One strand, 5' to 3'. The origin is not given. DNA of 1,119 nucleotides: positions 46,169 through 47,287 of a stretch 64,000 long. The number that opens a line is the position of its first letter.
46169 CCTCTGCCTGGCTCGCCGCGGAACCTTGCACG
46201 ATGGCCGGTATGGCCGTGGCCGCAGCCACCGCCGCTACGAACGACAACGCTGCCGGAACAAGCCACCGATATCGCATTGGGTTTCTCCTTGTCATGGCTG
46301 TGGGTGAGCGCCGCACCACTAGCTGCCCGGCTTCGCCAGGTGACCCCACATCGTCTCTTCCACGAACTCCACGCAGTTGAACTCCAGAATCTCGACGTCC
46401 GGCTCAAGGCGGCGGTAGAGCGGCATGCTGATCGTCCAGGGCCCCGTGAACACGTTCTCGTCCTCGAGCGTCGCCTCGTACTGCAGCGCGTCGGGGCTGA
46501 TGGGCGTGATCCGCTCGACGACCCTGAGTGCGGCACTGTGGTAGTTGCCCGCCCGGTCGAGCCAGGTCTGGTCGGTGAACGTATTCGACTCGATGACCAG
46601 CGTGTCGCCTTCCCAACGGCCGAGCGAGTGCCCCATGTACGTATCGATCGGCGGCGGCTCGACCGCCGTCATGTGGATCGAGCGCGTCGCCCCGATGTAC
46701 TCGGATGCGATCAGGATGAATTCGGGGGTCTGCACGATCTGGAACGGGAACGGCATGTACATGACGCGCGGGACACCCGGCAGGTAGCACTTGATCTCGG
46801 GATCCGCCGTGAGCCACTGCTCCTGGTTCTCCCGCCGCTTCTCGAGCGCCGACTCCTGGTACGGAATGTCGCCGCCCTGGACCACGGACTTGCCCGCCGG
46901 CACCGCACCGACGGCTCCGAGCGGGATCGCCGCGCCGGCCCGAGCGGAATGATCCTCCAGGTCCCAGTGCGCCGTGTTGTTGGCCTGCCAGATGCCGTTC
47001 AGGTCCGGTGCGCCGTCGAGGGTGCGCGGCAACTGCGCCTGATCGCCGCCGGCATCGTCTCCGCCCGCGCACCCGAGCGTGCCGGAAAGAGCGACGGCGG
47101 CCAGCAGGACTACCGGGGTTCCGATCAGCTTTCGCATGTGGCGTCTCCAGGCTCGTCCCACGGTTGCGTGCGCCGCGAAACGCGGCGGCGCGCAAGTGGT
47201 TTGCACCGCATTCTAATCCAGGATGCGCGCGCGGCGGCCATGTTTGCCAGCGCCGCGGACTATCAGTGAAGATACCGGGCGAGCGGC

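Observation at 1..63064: Ten copies in 64 kb of an exported protein family I cannot assign to any named domain (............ ... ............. ... ACHEGNY)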

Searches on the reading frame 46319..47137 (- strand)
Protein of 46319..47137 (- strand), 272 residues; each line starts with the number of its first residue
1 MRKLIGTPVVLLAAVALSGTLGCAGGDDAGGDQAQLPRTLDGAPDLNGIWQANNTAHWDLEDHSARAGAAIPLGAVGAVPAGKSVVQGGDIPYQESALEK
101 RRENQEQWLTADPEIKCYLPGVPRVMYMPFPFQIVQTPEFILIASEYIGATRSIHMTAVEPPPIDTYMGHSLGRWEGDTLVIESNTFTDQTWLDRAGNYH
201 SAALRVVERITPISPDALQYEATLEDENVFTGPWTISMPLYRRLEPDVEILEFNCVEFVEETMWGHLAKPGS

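Call 4: search_protein_families(library=pfam, proteins=[window:46319-47137:-], max_evalue=1)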
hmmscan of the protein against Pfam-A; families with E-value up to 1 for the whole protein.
window:46319-47137:- (272 aa): 0 families

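Call 5: search_protein_families(library=ncbifam, proteins=[window:46319-47137:-], max_evalue=1)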
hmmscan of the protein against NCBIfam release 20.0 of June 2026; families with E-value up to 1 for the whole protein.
window:46319-47137:- (272 aa): 0 families

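Call 26: find_homologous_proteins(query=window:46319-47137:-)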
Query window:46319-47137:- (272 aa): 7995 proteins with E <= 0.001 among 8000 candidates; the best 120 are listed.
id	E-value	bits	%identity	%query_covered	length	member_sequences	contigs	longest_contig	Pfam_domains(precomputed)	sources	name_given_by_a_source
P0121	1.6e-168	577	90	100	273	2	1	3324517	-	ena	-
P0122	1.1e-164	565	90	100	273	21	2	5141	-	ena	-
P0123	2.5e-159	547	87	100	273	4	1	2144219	-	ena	-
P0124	1.5e-154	531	89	87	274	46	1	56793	-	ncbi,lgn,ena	-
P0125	3.4e-154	530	84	100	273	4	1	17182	-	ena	-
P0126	1.8e-152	525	84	99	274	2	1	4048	-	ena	-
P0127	1.6e-147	508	79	100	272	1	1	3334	-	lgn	-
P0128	8.8e-147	506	79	100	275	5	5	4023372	-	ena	-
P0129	2.1e-146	505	86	90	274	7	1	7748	-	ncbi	-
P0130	2.8e-141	488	78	99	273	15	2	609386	-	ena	-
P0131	3.8e-141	487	79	100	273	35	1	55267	-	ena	-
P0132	6.9e-140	483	78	99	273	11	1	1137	-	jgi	-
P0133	1.7e-139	482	83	88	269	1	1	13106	-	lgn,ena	-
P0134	4.5e-139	481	83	88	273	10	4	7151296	-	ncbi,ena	-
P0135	7.6e-139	480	78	99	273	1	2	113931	-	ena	-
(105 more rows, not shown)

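Call 45: find_encoding_contigs(protein=P0134, flank=10000, max_places=4)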
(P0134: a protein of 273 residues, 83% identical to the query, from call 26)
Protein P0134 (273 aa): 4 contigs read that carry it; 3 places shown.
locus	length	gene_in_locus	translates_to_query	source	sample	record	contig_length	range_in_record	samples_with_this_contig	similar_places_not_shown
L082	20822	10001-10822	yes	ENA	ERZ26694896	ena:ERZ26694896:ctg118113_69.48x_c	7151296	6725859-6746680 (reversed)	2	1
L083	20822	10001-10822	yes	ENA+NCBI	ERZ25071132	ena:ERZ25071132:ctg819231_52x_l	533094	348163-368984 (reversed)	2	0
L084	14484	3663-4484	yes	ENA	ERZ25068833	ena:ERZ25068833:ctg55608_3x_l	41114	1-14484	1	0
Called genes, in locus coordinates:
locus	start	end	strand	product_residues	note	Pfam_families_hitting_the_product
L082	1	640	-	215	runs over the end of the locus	PF00484:Pro_CA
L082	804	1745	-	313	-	-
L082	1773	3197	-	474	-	-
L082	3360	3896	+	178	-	-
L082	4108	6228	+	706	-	PF13442:Cytochrome_CBB3, PF13620:CarboxypepD_reg, PF13715:CarbopepD_reg_2 (weak), PF24684:Vgb_lyase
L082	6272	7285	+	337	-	PF04199:Cyclase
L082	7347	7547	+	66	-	-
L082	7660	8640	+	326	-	-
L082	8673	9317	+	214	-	-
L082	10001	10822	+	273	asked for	-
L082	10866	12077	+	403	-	-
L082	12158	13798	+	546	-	PF12796:Ank_2, PF00023:Ank, PF13857:Ank_5 (weak), PF12796:Ank_2, PF13637:Ank_4, PF12796:Ank_2, PF00023:Ank, PF12796:Ank_2, +6 more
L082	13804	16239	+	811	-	PF13442:Cytochrome_CBB3 (faint), PF07626:PSD3, PF07637:PSD5, PF07631:PSD4, PF07627:PSCyt3, PF07624:PSD2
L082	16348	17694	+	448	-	PF07586:HXXSHH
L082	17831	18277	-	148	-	-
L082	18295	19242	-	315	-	-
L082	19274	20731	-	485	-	-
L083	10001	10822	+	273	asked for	-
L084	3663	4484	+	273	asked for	-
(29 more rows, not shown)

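Call 46: predict_structure(alignment_id=A3)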
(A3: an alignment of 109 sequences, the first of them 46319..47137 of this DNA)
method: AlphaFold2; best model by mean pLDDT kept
length: 272 residues; sequences in the alignment: 109
mean_pLDDT: 77.4   pTM: 0.76
mean pLDDT of the five models: 77.4, 76.8, 76.1, 71.3, 71.3
residues with pLDDT >= 90: 98; 70-90: 87; 50-70: 55; < 50: 32
segments of 3 or more residues with pLDDT < 50: 1-4, 22-33, 69-80
pLDDT, mean of each block of 10 residues (from residue 1): 51 57 42 73 95 65 56 41 70 90 82 74 85 95 87 94 88 98 92 76 96 93 95 91 88 63 58 57
secondary structure, 60 per line:
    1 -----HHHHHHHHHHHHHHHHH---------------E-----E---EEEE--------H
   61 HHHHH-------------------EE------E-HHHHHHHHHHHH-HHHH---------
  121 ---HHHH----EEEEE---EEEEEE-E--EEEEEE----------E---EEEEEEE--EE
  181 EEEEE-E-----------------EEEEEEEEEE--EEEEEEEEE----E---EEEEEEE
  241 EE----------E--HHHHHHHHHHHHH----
elements in order: H6-22 E48-51 H60-65 H95-106 H108-111 H124-127 E132-136 E140-145 E150-155 E170-176 E179-185 E205-214 E217-225 E234-242 H256-268

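Call 50: fold_search(model_id=the predicted structure, library=pdb)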
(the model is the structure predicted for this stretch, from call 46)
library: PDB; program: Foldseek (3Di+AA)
matches with E <= 10: 1608; with E <= 0.001: 23
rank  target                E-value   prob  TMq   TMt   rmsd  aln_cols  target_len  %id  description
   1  4m7m                  2.7e-04  1.00  0.31  0.52   8.7       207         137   14  Crystal structure of the R111K:R132Q:Y134F:T54V:R59W:A32W mutant of the Cellular Retinoic Acid Binding Protein Type II i (released 2013-10-09)
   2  6mor                  2.8e-04  1.00  0.31  0.53   8.0       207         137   12  Crystal Structure of the All-Trans Retinal-Bound R111K:Y134F:T54V:R132Q:P39Y:R59Y:L121Y Mutant of Human Cellular Retinoi (released 2019-01-09)
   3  6mov                  3.2e-04  1.00  0.31  0.53   8.5       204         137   11  Crystal Structure of the All-trans Retinal bound R111K:Y134F:T54V:R132Q:P39Y:R59Y:L121Q Human Cellular Retinoic Acid Bin (released 2019-01-09)
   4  4ybp                  3.2e-04  1.00  0.31  0.54   8.6       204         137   11  Crystal structure of the R111K:Y134F:T54V:R132Q:P39Q:R59Y mutant of human cellular retinoic acid binding proteinii with  (released 2016-02-24)
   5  6mop                  3.4e-04  1.00  0.30  0.52   8.7       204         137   11  Crystal Structure of the All-trans Retinal-Bound R111K:Y134F:T54V:R132Q:P39Y:R59Y:L121E Mutant of Human Cellular Retinoi (released 2019-01-09)
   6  6noe                  3.4e-04  1.00  0.30  0.52   8.5       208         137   10  Crystal Structure of the All-Trans Retinal-Bound R111K:Y134F:T54V:R132Q:P39Y:R59Y:L121E:I63D Mutant of Human Cellular Re (released 2019-01-30)
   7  6e6m_A                4.2e-04  1.00  0.28  0.49   6.5       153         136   12  Crystal structure of human cellular retinol-binding protein 1 in complex with cannabidiorcin (CBDO) (released 2019-02-13)
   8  8gdm                  4.5e-04  1.00  0.28  0.49   6.5       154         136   14  Crystal structure of human cellular retinol binding protein 1 in complex with {[3-(diphenylmethyl)-1,2,4-oxadiazol-5-yl] (released 2023-10-04)
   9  6mox                  4.8e-04  1.00  0.31  0.52   8.7       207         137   11  Crystal Structure of the All-trans Retinal-Bound R111K:Y134F:T54V:R132Q:P39Q:R59Y:L121E Human Cellular Retinoic Acid Bin (released 2019-01-09)
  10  4yfp                  5.3e-04  1.00  0.25  0.43   5.1       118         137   14  CRYSTAL STRUCTURE OF THE R111K:Y134F:T54V:R132Q:P39Y:R59Y MUTANT OF HUMAN CELLULAR RETINOIC ACID BINDING PROTEIN II WITH (released 2016-03-02)
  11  6nny                  5.7e-04  1.00  0.25  0.44   5.1       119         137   14  Crystal Structure of the All-Trans Retinal-Bound R111K:Y134F:T54V:R132Q:P39E:R59Y:L121E Mutant of Human Cellular Retinoi (released 2019-01-30)
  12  6nnx                  5.7e-04  0.99  0.26  0.44   6.6       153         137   14  Crystal Structure of the All-Trans Retinal-Bound R111K:Y134F:T54V:R132Q:P39Y:R59Y:L121M Mutant of Human Cellular Retinoi (released 2019-01-30)
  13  4qgw_A                6.4e-04  1.00  0.32  0.55   6.7       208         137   13  Crystal structure of the R132K:R111L:L121D mutant of Cellular Retinoic Acid Binding ProteinII complexed with a synthet (released 2015-01-28)
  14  1crb                  6.4e-04  0.99  0.26  0.45   6.6       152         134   12  CRYSTALLOGRAPHIC STUDIES ON A FAMILY OF CELLULAR LIPOPHILIC TRANSPORT PROTEINS. REFINEMENT OF P2 MYELIN PROTEIN AND THE  (released 1994-12-20)
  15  8gev                  6.7e-04  1.00  0.32  0.56   6.4       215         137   11  Crystal structure of human cellular retinol binding protein 1 in complex with 1-{[3-(diphenylmethyl)-1,2,4-oxadiazol-5-y (released 2023-10-04)
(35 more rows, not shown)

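Call 76: search_solved_structures(query=A3, max_evalue=10)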
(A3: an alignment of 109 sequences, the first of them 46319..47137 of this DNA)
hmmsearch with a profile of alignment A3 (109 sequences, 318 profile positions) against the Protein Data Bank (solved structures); distinct sequences matched with E-value up to 10: 2.
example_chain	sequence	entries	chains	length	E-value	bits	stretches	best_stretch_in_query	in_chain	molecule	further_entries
8d50_B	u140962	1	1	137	3.9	9.5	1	38-71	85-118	Envelope glycoprotein gp41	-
3opc_A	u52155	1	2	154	5.5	9.1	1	37-103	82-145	Uncharacterized protein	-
